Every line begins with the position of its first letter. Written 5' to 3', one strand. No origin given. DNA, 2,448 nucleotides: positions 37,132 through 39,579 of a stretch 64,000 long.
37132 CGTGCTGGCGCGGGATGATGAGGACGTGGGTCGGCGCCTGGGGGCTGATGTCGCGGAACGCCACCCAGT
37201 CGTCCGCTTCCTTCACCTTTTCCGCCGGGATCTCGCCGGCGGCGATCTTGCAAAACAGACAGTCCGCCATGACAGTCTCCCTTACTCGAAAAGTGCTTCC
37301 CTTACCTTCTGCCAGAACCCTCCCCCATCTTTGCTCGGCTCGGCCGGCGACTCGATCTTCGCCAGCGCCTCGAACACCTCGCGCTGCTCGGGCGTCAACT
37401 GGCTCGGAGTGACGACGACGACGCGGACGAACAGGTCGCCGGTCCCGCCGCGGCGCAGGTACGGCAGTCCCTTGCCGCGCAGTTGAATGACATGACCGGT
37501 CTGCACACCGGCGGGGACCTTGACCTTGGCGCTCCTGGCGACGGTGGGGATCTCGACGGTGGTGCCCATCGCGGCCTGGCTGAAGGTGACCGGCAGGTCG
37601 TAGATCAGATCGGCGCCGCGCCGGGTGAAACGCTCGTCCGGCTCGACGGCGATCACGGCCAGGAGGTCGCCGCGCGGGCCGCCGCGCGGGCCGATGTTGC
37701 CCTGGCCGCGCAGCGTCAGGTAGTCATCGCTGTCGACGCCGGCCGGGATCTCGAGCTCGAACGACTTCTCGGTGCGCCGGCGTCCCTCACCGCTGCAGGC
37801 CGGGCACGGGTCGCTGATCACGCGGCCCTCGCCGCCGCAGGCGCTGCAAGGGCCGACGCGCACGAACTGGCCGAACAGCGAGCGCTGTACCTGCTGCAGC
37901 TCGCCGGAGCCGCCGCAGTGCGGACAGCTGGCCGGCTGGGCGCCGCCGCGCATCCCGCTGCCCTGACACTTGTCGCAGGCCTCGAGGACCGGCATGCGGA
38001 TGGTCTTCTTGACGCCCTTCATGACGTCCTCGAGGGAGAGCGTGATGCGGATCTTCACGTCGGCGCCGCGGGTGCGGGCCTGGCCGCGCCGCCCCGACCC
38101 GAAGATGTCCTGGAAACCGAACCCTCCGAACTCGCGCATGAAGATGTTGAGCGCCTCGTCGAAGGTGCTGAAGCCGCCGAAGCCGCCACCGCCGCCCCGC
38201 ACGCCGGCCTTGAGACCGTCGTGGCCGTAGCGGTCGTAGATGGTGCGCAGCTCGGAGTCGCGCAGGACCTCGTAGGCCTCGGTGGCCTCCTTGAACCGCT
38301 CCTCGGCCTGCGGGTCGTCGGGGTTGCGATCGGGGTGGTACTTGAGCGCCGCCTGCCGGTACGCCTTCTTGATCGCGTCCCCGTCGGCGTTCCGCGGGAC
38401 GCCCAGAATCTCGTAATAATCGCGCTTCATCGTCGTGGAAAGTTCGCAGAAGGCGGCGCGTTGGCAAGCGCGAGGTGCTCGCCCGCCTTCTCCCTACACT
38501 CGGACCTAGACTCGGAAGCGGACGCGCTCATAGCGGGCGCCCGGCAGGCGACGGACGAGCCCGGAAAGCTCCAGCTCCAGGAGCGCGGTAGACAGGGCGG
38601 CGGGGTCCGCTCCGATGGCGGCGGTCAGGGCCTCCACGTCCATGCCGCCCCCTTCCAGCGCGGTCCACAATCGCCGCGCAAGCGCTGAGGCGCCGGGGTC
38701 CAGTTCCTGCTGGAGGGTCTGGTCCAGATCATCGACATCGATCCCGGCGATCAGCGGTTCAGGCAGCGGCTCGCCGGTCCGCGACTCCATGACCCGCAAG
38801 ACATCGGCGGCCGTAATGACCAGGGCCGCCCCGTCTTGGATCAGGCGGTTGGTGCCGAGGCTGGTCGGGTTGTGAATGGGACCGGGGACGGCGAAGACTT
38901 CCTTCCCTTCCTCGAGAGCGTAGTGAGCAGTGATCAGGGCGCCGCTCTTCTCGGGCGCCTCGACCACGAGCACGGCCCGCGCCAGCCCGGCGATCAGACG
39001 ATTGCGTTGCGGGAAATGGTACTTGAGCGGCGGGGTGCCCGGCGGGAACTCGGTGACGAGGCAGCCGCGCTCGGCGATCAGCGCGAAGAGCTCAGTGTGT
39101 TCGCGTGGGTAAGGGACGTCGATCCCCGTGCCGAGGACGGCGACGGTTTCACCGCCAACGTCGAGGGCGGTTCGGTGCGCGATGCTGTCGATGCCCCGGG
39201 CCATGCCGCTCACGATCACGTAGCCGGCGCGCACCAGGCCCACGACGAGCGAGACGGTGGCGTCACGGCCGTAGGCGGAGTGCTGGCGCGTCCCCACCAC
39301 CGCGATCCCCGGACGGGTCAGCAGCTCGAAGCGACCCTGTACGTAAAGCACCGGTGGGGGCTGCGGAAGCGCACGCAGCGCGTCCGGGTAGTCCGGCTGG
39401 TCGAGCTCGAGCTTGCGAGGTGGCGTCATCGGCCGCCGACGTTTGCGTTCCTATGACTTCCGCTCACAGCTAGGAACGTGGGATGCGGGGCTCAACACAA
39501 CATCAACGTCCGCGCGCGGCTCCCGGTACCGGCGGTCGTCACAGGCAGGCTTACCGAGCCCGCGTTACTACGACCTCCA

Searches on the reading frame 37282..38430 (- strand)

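Call 55: search_protein_families(library=pfam, proteins=[window:37282-38430:-], max_evalue=0.00001)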
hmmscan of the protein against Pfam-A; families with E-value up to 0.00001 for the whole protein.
window:37282-38430:- (382 aa): 4 families
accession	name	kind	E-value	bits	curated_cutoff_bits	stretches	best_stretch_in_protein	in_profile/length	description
PF01556.23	DnaJ_C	-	6.3e-45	153.4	26.6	1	126-342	2-152/152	DnaJ C terminal domain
PF00226.36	DnaJ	-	2.5e-27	95.2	27.8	1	4-66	1-63/63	DnaJ domain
PF00684.25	DnaJ_CXXCXGXG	-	1.6e-15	57.5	32.7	1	152-216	1-65/65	DnaJ central domain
PF15777.11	Anti-TRAP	-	1.1e-07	32.2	32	0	144-178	4-42/59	Tryptophan RNA-binding attenuator protein inhibitory protein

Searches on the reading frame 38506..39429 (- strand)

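Call 32: search_protein_families(library=pfam, proteins=[window:38506-39429:-], max_evalue=0.001)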
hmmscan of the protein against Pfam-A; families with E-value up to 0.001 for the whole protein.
window:38506-39429:- (307 aa): 2 families
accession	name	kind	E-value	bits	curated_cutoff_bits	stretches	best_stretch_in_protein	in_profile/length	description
PF02481.21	DNA_processg_A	-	2.8e-78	262.4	29.6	1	8-205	11-211/212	DNA recombination-mediator protein A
PF17782.7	DprA_WH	-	1.6e-11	44.5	22.9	1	244-297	7-60/61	DprA winged helix domain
